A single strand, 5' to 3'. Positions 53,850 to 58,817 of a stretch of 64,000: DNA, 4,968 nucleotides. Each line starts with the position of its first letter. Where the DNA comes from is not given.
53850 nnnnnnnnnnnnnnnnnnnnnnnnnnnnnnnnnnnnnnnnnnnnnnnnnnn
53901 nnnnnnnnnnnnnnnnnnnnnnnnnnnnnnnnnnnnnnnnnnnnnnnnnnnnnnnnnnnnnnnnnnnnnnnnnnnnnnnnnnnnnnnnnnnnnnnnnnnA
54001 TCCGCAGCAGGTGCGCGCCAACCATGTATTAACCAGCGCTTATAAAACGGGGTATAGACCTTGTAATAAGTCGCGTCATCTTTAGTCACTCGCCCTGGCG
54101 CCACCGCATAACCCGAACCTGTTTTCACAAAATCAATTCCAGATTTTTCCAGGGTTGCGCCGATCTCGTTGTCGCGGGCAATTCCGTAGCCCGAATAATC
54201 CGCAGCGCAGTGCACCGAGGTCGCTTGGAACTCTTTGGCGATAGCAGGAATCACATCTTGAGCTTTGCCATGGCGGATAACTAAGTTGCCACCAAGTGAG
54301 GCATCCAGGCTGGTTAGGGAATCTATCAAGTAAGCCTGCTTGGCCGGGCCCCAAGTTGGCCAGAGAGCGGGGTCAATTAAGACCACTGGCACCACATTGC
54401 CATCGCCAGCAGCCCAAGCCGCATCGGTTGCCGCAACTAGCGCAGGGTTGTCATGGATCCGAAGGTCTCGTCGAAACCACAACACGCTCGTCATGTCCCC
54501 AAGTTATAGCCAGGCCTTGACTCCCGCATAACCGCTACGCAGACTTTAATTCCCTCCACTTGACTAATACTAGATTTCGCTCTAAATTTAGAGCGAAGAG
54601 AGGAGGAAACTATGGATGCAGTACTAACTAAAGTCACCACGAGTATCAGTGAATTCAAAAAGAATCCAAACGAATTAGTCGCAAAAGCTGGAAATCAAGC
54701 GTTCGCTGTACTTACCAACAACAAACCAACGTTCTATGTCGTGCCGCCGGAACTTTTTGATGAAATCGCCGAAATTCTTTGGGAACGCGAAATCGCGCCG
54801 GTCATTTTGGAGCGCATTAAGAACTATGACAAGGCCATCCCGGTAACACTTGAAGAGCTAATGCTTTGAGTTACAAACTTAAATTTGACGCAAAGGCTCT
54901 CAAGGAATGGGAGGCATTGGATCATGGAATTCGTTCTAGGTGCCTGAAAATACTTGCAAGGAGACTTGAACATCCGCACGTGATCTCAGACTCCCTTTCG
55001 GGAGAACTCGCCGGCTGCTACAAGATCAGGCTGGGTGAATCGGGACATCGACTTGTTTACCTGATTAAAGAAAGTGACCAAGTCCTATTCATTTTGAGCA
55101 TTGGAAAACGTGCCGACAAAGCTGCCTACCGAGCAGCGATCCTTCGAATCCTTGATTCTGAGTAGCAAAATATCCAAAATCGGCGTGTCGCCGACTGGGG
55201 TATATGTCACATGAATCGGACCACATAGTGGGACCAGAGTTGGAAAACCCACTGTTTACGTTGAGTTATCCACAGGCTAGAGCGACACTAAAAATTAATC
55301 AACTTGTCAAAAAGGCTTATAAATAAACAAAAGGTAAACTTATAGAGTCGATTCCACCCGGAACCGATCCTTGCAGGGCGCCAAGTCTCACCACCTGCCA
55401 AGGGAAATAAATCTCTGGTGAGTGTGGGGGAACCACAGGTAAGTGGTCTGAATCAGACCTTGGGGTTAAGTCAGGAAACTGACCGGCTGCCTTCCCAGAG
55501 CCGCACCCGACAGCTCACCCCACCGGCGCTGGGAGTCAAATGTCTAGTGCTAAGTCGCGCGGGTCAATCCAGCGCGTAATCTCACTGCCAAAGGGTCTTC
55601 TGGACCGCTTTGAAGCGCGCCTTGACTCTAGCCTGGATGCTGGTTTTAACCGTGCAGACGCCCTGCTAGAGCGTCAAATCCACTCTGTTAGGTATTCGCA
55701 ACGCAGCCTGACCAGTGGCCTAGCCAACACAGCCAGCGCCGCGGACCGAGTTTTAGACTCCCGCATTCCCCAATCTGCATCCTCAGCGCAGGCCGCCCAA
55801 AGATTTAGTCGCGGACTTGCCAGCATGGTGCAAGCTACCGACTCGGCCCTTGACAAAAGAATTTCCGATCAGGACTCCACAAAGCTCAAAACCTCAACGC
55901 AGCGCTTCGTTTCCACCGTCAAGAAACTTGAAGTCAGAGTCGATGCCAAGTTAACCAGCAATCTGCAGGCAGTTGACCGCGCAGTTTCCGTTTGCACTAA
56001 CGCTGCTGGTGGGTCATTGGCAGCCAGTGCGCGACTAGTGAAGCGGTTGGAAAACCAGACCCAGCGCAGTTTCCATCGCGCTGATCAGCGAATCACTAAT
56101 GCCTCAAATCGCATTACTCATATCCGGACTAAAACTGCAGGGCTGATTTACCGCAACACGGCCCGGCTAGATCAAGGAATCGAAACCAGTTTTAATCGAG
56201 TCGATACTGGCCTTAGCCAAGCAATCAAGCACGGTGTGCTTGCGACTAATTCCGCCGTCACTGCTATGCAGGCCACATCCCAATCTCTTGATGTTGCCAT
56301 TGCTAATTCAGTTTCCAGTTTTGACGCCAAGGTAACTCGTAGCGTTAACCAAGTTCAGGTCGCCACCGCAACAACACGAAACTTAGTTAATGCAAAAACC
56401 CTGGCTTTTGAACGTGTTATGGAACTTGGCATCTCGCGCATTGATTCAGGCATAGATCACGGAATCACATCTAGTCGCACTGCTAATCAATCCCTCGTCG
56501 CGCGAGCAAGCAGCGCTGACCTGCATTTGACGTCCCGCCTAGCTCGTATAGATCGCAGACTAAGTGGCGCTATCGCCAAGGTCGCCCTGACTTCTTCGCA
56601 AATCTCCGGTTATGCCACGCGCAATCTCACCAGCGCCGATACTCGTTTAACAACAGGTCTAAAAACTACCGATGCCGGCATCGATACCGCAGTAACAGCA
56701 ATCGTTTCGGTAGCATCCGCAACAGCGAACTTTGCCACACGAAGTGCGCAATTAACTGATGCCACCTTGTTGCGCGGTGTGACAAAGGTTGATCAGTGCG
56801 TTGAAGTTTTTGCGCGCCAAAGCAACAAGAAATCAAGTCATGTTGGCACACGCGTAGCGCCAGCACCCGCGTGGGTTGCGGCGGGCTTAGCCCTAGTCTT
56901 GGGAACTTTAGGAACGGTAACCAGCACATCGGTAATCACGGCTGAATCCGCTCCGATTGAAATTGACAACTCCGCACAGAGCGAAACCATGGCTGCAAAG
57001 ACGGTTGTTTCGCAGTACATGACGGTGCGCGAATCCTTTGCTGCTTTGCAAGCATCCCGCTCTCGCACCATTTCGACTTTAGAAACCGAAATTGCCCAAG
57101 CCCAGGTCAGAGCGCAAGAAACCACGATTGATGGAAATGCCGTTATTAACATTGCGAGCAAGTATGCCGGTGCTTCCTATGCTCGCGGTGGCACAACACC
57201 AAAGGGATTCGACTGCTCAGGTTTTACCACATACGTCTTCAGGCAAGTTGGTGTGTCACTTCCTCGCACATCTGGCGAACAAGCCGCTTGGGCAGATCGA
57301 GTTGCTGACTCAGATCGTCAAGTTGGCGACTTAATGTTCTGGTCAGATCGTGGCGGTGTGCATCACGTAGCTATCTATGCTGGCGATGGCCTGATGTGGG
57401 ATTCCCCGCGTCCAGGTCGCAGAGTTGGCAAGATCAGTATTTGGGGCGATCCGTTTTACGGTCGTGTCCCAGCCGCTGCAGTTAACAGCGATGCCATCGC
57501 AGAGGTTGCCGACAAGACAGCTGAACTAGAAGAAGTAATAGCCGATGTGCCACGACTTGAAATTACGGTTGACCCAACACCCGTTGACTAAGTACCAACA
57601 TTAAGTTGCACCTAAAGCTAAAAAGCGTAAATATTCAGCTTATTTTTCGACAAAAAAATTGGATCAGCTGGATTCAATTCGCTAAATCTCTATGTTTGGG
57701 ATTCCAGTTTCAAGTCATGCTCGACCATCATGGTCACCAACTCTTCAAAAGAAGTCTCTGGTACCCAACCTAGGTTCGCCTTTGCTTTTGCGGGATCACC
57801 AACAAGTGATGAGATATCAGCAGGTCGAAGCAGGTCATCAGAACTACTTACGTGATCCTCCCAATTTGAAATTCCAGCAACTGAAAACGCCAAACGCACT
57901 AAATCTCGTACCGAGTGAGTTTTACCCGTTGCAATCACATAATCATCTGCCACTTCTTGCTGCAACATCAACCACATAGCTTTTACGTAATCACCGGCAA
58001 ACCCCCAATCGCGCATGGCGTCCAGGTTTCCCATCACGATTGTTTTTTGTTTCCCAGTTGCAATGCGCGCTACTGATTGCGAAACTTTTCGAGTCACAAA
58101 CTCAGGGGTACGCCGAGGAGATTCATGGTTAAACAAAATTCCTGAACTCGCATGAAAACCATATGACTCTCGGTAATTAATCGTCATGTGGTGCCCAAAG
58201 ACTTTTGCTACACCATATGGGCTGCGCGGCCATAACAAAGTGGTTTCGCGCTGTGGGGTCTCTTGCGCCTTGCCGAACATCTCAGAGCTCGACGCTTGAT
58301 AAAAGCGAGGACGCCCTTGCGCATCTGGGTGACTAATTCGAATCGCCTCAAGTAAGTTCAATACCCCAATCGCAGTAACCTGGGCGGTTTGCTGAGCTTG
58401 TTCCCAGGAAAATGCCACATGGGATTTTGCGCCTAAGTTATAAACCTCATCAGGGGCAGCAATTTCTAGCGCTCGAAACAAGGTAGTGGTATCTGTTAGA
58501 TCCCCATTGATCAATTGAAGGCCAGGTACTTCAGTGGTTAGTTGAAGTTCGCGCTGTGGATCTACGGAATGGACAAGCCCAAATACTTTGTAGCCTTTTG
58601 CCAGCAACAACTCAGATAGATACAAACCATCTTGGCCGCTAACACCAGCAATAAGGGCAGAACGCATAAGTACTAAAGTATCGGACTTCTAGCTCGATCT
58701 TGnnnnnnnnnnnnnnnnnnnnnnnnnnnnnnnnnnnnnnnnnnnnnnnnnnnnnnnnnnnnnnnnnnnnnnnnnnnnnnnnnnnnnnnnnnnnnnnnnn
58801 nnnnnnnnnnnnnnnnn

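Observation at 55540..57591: NlpC/P60 hydrolase with a roughly 440-aa repetitive, signal-less N-terminal domain predicted to be cytoplasmic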

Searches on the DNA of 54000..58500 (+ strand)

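Call 3: search_rna_families(source=window, start=54000, end=58500, threshold=evalue, max_evalue=1, show_alignments=2)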
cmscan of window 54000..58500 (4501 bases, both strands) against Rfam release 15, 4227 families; matches with E-value up to 1: 1.
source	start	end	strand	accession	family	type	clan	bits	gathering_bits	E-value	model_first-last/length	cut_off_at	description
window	55386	55542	+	RF00379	c-di-AMP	Cis-reg; riboswitch;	-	55.1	38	3.4e-11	1-134/134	no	c-di-AMP riboswitch aptamer (ydaO/yuaA leader)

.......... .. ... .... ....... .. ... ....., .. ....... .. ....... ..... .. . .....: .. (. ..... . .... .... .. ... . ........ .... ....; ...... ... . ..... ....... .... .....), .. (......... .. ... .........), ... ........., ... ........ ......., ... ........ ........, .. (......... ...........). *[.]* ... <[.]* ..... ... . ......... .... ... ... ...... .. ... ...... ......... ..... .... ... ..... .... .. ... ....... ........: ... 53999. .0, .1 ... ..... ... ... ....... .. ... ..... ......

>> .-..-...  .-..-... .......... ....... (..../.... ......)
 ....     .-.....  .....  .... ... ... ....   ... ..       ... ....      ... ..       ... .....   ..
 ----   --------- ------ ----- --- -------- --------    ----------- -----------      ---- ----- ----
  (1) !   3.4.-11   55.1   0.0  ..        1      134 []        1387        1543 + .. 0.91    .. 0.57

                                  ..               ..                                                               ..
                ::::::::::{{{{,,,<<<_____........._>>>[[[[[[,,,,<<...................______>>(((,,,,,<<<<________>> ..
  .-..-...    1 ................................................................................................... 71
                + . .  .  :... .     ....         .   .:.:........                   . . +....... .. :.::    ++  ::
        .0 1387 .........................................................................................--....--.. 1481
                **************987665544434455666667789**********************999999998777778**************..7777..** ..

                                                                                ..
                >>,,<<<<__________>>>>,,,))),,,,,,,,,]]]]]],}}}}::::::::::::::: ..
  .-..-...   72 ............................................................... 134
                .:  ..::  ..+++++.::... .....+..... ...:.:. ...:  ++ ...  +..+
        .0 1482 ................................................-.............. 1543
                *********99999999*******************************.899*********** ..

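Call 21: search_rna_families(sources=[L001, L002, L003, L004, L005, L006, L007, L009], threshold=gathering)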
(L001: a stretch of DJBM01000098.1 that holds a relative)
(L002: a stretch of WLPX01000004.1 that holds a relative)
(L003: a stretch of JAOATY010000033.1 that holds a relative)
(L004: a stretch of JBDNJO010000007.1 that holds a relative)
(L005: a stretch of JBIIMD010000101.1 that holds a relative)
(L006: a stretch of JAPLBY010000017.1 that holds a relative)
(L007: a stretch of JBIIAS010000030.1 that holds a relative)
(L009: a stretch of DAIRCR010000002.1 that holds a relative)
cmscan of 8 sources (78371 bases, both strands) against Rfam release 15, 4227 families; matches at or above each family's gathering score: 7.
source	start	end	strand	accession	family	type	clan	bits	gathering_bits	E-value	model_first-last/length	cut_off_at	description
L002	5859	6001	+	RF00379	c-di-AMP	Cis-reg; riboswitch;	-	58.9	38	5.2e-11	1-134/134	no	c-di-AMP riboswitch aptamer (ydaO/yuaA leader)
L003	5856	6004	+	RF00379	c-di-AMP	Cis-reg; riboswitch;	-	58.3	38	7.6e-11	1-134/134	no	c-di-AMP riboswitch aptamer (ydaO/yuaA leader)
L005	86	228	+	RF00379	c-di-AMP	Cis-reg; riboswitch;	-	57.6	38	1.2e-10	1-134/134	no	c-di-AMP riboswitch aptamer (ydaO/yuaA leader)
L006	5859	6001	+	RF00379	c-di-AMP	Cis-reg; riboswitch;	-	56.9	38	1.8e-10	1-134/134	no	c-di-AMP riboswitch aptamer (ydaO/yuaA leader)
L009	5859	6001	+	RF00379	c-di-AMP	Cis-reg; riboswitch;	-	55.5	38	4.5e-10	1-134/134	no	c-di-AMP riboswitch aptamer (ydaO/yuaA leader)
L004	5275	5417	+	RF00379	c-di-AMP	Cis-reg; riboswitch;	-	53.3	38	1.9e-09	1-134/134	no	c-di-AMP riboswitch aptamer (ydaO/yuaA leader)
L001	5854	6001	+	RF00379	c-di-AMP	Cis-reg; riboswitch;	-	53.2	38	2e-09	1-134/134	no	c-di-AMP riboswitch aptamer (ydaO/yuaA leader)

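Call 62: search_rna_families(sources=[L010, L012, L013], threshold=gathering)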
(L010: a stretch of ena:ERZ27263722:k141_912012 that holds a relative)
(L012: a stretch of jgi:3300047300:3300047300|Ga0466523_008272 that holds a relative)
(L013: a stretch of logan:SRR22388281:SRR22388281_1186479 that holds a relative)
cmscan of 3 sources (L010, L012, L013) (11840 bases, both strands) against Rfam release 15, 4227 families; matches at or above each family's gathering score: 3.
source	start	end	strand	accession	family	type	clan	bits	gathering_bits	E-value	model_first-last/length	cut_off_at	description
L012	2091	2260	+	RF00379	c-di-AMP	Cis-reg; riboswitch;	-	54.5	38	1.3e-10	1-134/134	no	c-di-AMP riboswitch aptamer (ydaO/yuaA leader)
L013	141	310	+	RF00379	c-di-AMP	Cis-reg; riboswitch;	-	54.5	38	1.3e-10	1-134/134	no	c-di-AMP riboswitch aptamer (ydaO/yuaA leader)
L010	2855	3001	+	RF00379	c-di-AMP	Cis-reg; riboswitch;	-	52.2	38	5.9e-10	1-134/134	no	c-di-AMP riboswitch aptamer (ydaO/yuaA leader)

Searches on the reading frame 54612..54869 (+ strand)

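Call 49: search_protein_families(library=pfam, proteins=[window:54612-54869:+], max_evalue=0.00001)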
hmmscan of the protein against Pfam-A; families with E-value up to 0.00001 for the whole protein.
window:54612-54869:+ (85 aa): 1 family
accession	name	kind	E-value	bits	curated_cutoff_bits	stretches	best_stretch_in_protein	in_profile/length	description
PF02604.26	PhdYeFM_antitox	-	1.7e-07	31.4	29.8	1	9-54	3-50/74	Antitoxin Phd_YefM, type II toxin-antitoxin system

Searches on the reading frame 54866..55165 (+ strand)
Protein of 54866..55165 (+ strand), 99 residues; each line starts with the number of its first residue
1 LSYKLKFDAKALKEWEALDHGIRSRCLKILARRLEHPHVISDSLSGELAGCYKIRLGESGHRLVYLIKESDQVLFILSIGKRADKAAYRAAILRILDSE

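Call 49: search_protein_families(library=pfam, proteins=[window:54866-55165:+], max_evalue=0.00001)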
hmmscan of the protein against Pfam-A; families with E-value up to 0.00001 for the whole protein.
window:54866-55165:+ (99 aa): 1 family
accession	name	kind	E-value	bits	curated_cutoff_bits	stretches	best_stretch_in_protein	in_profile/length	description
PF05016.21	ParE_toxin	-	1.8e-09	38.5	23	1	5-84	1-87/89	ParE toxin of type II toxin-antitoxin system, parDE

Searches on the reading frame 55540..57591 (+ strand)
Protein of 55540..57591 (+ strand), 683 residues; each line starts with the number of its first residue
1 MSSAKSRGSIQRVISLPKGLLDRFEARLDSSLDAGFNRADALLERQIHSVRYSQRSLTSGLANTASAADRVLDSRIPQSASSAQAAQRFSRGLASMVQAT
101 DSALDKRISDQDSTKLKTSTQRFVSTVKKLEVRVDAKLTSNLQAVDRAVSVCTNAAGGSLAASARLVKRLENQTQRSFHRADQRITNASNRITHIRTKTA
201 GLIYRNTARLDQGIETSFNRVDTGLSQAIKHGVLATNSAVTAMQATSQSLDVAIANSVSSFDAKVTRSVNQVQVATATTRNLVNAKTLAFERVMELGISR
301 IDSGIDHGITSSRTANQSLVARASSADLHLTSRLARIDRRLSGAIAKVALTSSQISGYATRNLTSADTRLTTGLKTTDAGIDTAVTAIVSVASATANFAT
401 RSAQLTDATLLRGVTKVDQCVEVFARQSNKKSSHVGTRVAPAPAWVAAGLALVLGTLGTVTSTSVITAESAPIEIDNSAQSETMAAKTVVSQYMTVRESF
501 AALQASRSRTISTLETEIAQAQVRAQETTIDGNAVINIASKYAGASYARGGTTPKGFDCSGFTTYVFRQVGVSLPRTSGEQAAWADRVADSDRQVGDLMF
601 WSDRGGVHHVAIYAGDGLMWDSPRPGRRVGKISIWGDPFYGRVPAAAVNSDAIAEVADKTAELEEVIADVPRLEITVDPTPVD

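Call 4: search_protein_families(library=pfam, proteins=[window:55540-57591:+], max_evalue=1)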
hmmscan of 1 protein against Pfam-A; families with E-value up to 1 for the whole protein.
window:55540-57591:+ (683 aa): 6 families
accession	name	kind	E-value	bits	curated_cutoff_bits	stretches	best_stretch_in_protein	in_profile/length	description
PF00877.26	NLPC_P60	-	2.7e-22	79.2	23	1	544-628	1-85/105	NlpC/P60 family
PF05257.22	CHAP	-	0.00016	22.5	26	1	552-612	5-65/81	CHAP domain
PF22944.1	DGKD_4H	-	0.13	13.1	27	0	83-131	29-79/120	Diacylglycerol kinase delta, helical domain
PF04344.18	CheZ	-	0.2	11.9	30.7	1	40-141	24-121/203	Chemotaxis phosphatase, CheZ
PF19284.4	Arc_MA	-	0.22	12.1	28.5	1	118-186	14-83/108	Arc MA domain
PF22743.2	PspAA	-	0.27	12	27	0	96-137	20-61/92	PspA-Associated protein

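Call 5: search_protein_families(library=ncbifam, proteins=[window:55540-57591:+], max_evalue=1)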
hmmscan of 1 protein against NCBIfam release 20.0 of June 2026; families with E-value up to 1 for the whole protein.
window:55540-57591:+ (683 aa): 9 families
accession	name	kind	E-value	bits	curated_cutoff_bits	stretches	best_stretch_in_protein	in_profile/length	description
NF010495.0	PRK13914.1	equivalog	3.9e-27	95.4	647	1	461-628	295-462/481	invasion associated endopeptidase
NF046048.1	NlpC_P60_DIP1281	equivalog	2.2e-18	66.4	517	1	556-630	497-570/587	DIP1281 family NlpC/P60 protein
NF040678.1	EntFM_CwpFM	equivalog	2.7e-17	62.9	720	1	452-618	236-399/430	enterotoxin EntFM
NF038345.1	wall_hydro_RipC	exception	6.4e-17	62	425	1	503-631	222-348/362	peptidoglycan hydrolase RipC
NF033742.1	NlpC_p60_RipB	exception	6.2e-16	58.7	335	1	551-625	109-182/206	NlpC/P60 family peptidoglycan endopeptidase RipB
NF033743.1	NlpC_inact_RipD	exception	1.6e-14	53.8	215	1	460-631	14-166/181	NlpC/P60 family peptidoglycan-binding protein RipD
NF033741.1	NlpC_p60_RipA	exception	1.6e-14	53.8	625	1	551-632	360-439/457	NlpC/P60 family peptidoglycan endopeptidase RipA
NF008096.1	PRK10838.1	equivalog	4.3e-13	49.5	186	1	534-616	70-153/189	bifunctional murein DD-endopeptidase/murein LD-carboxypeptidase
TIGR02594.1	TIGR02594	subfamily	0.0029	17.9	70.55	1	559-616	42-99/132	TIGR02594 family protein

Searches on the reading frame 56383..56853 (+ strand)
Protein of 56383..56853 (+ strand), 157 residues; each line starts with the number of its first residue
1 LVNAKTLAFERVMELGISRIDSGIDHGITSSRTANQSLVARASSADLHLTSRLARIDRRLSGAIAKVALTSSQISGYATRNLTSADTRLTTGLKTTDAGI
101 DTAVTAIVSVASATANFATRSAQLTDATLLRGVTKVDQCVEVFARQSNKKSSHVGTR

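Call 79: predict_structure(alignment_id=A3)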
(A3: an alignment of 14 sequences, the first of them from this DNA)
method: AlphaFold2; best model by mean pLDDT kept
length: 157 residues; sequences in the alignment: 14
mean_pLDDT: 85.8   pTM: 0.34
mean pLDDT of the five models: 85.8, 84.0, 77.1, 58.3, 38.6
residues with pLDDT >= 90: 58; 70-90: 87; 50-70: 10; < 50: 2
segments of 3 or more residues with pLDDT < 50: none
pLDDT, mean of each block of 10 residues (from residue 1): 73 84 87 88 90 90 88 88 92 94 91 87 90 90 78 51
secondary structure, 60 per line:
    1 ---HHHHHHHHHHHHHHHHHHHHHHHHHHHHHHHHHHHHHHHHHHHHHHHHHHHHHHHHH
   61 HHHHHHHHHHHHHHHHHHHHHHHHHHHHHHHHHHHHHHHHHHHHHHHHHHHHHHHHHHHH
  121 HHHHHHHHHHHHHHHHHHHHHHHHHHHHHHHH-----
elements in order: H4-152

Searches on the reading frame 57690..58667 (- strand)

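Call 49: search_protein_families(library=pfam, proteins=[window:57690-58667:-], max_evalue=0.00001)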
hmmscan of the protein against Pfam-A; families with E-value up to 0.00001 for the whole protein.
window:57690-58667:- (325 aa): 3 families
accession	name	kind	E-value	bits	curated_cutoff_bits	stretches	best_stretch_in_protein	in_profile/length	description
PF16363.11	GDP_Man_Dehyd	-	5.7e-116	388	27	1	5-314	1-332/332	GDP-mannose 4,6 dehydratase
PF01370.27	Epimerase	-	9.4e-62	209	20.9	1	4-246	1-240/240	NAD dependent epimerase/dehydratase family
PF05368.20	NmrA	-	9.4e-06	25.9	27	0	5-70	6-70/298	NmrA-like family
